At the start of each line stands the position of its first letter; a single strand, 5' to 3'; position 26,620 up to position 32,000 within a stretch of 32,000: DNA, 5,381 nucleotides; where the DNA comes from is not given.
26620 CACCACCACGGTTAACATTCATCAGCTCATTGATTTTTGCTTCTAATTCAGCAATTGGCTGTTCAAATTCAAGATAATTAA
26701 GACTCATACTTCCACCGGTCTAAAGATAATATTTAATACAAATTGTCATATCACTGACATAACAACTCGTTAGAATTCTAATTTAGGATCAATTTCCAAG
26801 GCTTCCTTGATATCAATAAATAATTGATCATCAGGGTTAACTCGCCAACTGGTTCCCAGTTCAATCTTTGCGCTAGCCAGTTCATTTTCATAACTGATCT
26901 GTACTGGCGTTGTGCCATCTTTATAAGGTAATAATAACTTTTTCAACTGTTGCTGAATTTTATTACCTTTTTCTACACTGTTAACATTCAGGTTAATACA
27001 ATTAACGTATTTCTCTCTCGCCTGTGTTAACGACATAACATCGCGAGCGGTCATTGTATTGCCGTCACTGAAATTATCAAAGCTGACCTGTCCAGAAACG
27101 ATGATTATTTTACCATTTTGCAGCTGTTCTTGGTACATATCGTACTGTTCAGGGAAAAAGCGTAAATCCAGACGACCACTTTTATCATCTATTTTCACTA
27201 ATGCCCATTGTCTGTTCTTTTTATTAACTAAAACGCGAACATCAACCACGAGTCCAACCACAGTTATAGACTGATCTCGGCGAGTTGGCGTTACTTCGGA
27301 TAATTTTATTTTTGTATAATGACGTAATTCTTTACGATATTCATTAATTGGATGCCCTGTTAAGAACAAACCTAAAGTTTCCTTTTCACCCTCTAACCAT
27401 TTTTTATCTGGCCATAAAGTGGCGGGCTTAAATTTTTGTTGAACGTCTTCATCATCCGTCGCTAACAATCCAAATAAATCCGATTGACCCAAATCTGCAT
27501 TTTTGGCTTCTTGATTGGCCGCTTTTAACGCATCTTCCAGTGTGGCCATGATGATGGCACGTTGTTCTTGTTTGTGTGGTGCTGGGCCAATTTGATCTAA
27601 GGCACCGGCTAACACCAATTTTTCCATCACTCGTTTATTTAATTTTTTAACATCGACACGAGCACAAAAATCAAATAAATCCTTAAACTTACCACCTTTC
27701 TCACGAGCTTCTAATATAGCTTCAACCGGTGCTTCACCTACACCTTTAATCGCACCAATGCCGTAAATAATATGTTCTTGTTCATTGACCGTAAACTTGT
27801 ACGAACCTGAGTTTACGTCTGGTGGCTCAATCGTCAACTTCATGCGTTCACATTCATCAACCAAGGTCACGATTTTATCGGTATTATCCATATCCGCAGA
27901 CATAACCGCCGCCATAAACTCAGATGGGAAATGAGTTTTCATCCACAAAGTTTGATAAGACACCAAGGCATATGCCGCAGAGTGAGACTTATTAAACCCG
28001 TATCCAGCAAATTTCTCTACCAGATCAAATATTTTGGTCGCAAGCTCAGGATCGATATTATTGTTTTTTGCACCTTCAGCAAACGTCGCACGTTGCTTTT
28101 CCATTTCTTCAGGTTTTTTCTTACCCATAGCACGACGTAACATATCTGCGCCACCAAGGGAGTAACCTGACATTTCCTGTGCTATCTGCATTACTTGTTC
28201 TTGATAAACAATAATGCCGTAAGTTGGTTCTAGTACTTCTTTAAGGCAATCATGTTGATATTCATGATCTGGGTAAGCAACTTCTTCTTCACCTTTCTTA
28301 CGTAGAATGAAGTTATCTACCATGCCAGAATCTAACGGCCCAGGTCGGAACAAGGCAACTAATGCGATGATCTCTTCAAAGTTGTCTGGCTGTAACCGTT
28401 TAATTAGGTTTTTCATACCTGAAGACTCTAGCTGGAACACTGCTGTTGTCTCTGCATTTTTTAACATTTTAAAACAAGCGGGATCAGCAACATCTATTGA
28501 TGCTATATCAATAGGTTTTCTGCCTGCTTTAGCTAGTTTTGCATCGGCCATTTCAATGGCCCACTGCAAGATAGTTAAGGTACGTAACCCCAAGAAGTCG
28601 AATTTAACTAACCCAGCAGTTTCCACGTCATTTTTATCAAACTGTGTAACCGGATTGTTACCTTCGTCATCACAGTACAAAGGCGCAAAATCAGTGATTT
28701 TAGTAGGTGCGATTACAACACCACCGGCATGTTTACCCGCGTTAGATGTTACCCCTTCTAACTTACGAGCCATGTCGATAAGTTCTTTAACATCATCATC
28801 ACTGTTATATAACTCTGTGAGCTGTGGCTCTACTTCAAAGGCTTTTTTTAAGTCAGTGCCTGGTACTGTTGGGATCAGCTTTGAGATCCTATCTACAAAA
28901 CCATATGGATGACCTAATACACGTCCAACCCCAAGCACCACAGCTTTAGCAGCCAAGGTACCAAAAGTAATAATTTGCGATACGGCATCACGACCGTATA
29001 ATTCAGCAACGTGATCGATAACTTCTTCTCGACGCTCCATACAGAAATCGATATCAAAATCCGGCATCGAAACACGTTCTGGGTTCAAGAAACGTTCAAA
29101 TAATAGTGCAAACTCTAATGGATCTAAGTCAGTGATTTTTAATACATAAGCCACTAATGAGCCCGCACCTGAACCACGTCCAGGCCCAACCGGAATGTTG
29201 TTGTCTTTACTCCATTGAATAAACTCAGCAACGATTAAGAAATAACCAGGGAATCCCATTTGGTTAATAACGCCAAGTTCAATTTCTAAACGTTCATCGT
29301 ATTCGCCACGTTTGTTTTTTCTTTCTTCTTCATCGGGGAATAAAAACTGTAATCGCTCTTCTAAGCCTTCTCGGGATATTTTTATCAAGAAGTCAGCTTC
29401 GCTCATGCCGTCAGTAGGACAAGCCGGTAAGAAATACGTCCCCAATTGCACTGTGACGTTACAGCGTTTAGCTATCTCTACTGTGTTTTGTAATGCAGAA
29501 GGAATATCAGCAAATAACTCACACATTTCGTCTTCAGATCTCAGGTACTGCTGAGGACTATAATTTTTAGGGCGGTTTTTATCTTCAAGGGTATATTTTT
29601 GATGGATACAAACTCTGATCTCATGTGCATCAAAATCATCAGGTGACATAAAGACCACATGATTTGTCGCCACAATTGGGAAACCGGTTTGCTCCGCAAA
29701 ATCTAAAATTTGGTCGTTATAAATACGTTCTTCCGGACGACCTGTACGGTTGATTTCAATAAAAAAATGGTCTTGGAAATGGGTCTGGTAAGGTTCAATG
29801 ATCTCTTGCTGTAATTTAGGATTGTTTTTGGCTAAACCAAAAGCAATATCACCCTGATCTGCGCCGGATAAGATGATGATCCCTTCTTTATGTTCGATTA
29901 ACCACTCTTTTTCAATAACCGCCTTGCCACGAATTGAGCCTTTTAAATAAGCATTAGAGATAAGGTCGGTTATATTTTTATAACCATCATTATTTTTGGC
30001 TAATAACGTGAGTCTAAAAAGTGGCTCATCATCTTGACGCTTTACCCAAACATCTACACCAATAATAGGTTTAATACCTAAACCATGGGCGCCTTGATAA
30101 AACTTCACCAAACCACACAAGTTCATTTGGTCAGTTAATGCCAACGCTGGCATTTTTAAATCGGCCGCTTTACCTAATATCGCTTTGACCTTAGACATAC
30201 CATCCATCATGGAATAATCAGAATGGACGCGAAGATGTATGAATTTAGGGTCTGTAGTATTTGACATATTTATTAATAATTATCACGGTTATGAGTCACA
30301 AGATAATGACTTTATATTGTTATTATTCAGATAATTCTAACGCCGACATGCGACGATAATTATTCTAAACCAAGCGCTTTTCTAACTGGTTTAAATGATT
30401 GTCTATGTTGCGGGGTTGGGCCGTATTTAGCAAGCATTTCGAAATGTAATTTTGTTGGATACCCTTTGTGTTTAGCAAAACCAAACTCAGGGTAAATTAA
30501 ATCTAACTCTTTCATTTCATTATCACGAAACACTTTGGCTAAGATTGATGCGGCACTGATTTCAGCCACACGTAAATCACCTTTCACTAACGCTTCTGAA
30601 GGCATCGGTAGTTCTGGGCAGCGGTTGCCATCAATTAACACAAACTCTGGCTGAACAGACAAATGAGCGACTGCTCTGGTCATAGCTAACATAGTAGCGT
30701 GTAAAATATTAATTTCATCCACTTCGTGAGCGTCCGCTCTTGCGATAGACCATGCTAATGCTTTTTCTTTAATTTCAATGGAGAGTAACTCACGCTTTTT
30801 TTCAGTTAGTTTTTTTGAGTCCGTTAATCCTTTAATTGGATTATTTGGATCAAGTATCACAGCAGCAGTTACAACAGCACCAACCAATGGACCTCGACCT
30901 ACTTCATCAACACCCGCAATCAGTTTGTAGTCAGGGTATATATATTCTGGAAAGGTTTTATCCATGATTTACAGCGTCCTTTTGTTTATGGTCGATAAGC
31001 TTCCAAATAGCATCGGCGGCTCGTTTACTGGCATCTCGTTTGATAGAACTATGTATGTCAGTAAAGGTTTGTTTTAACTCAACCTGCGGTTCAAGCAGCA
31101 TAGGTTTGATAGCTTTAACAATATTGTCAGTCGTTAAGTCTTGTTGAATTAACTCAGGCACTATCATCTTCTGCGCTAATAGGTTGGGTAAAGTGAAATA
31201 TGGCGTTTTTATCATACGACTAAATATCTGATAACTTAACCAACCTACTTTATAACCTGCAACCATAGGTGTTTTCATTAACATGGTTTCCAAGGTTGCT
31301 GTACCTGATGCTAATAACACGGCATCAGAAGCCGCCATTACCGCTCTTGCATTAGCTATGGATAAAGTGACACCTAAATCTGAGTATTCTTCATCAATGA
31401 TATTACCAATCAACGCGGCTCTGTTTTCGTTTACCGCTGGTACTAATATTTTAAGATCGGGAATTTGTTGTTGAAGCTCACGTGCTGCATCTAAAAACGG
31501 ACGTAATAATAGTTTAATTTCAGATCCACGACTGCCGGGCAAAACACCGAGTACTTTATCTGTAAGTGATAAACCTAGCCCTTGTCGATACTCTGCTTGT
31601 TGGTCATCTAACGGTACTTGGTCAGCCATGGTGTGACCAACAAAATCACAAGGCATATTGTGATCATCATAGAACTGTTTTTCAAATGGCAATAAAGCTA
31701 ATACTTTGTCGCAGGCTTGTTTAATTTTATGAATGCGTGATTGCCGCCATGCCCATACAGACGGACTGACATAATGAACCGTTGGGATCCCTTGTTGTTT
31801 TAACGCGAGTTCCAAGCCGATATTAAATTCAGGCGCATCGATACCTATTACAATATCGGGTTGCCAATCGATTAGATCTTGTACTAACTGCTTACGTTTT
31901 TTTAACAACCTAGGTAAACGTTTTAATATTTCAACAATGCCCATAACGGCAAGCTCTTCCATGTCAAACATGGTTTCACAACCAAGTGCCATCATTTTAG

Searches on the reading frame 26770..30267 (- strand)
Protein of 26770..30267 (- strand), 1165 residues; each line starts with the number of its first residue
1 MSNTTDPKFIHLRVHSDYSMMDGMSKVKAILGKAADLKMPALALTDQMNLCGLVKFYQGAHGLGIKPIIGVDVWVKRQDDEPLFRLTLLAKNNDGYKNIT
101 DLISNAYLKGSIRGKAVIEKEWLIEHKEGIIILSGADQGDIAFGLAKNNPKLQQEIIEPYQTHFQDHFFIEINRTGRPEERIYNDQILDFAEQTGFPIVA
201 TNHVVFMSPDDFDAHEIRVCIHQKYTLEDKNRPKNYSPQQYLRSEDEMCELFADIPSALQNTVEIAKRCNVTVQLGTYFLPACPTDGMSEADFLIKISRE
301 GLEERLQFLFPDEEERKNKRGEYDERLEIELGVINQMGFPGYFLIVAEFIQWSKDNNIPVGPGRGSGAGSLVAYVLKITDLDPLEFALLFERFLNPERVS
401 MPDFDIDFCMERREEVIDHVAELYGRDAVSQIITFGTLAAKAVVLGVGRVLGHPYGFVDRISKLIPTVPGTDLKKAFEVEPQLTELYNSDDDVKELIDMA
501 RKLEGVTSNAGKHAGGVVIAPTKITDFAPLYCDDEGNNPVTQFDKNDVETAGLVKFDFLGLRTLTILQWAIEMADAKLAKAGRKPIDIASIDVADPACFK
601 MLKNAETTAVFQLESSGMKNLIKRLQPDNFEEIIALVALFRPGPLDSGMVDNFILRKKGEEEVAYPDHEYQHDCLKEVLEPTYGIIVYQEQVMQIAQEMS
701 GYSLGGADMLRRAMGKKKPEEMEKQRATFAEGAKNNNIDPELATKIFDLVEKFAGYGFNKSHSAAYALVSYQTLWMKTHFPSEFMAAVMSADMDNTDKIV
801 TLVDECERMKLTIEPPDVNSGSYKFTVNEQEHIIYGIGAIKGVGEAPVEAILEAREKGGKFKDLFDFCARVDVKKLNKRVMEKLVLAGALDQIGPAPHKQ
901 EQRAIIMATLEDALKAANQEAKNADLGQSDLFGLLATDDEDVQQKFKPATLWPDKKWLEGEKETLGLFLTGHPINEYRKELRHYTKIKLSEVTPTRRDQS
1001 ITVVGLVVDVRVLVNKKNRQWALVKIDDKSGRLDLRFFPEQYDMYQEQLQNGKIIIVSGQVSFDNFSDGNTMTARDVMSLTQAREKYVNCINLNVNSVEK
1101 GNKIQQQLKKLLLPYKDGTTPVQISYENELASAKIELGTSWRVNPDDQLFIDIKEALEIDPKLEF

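Call 27: search_protein_families(library=ncbifam, proteins=[window:26770-30267:-], max_evalue=1e-10)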
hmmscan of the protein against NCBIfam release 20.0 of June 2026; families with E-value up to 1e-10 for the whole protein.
window:26770-30267:- (1165 aa): 13 families
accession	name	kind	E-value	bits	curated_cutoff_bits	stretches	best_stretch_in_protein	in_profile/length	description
NF004226.0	PRK05673.1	equivalog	0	1571.1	1002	1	6-1157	3-1138/1146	DNA polymerase III subunit alpha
TIGR00594.1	polc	superfamily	0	1344.1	434.35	1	9-1038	1-1022/1022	DNA polymerase III subunit alpha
NF005298.0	PRK06826.1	equivalog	0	1177.7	1260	1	7-1157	3-1143/1151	DNA polymerase III subunit alpha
NF005617.0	PRK07374.1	equivalog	7.9e-291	967.9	1653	1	9-1143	3-1145/1170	DNA polymerase III subunit alpha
NF005377.0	PRK06920.1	equivalog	5.7e-270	898.6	1806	1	8-1157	2-1099/1108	DNA polymerase III subunit alpha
NF007079.0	PRK09532.1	equivalog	1.7e-198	661.8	1525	1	9-785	3-801/876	DNA polymerase III subunit alpha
NF005516.0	PRK07135.1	equivalog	1.5e-192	642.3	1084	2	253-1057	189-955/974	DNA polymerase III DnaE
NF004225.0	PRK05672.1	subfamily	2.6e-187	625.1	939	1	7-1082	4-1034/1047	error-prone DNA polymerase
NF005582.0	PRK07279.1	equivalog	5.2e-182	607.4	1279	1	9-1132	2-1005/1033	DNA polymerase III subunit alpha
NF004550.0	PRK05898.1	equivalog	3.7e-173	578.2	1182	1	185-946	124-853/971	DNA polymerase III subunit alpha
NF005616.0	PRK07373.1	equivalog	1.2e-74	251.5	646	1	754-1154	34-434/449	DNA polymerase III subunit alpha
NF001688.0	PRK00448.1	equivalog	4.7e-52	176.9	873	1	83-385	614-914/1445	PolC-type DNA polymerase III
TIGR01405.1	polC_Gram_pos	equivalog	4.4e-46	157.2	1043.45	1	85-384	382-678/1211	DNA polymerase III subunit alpha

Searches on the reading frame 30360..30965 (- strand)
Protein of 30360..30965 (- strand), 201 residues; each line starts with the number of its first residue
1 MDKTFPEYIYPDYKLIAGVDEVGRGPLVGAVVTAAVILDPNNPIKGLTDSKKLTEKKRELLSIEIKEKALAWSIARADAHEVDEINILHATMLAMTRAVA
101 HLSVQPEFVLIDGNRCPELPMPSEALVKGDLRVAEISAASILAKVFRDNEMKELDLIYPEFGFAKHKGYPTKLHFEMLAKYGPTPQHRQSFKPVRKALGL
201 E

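Call 27: search_protein_families(library=ncbifam, proteins=[window:30360-30965:-], max_evalue=1e-10)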
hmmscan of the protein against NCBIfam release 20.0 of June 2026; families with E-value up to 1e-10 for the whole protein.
window:30360-30965:- (201 aa): 9 families
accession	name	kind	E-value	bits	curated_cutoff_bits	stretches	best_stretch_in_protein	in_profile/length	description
NF000596.1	PRK00015.1-4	equivalog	6.9e-98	326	251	1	15-199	1-185/186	ribonuclease HII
NF000594.1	PRK00015.1-1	equivalog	3.3e-76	256.3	243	1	10-196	65-250/251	ribonuclease HII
NF000595.1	PRK00015.1-3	equivalog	2.8e-74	249.2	167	1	14-197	2-187/188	ribonuclease HII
NF010537.0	PRK13925.1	equivalog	6.1e-60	202.3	252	1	13-195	9-196/200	ribonuclease HII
NF000598.1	PRK00015.2-2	equivalog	1e-58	198.3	273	1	15-193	21-202/203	ribonuclease HII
NF010538.0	PRK13926.1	equivalog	3.1e-55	187.7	285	1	13-198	21-205/213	ribonuclease HII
NF000600.1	PRK00015.2-4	equivalog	7.6e-54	182.5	364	1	16-196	30-212/212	ribonuclease HII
NF011119.0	PRK14550.1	equivalog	1.1e-30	107.2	350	1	16-192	2-186/204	ribonuclease HII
TIGR00729.1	TIGR00729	equivalog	9.4e-20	71.5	123.3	1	16-170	1-172/207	ribonuclease HII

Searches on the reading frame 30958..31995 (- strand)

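Call 27: search_protein_families(library=ncbifam, proteins=[window:30958-31995:-], max_evalue=1e-10)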
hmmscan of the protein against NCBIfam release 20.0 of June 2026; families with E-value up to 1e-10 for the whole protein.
window:30958-31995:- (345 aa): 2 families
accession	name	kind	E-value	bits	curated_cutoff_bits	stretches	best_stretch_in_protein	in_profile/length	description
TIGR00215.1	lpxB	equivalog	2.8e-105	352.3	190.25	1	1-331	46-380/382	lipid-A-disaccharide synthase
NF002173.0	PRK01021.1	equivalog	3.7e-41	141.4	1033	1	3-318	268-589/610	lipid-A-disaccharide synthase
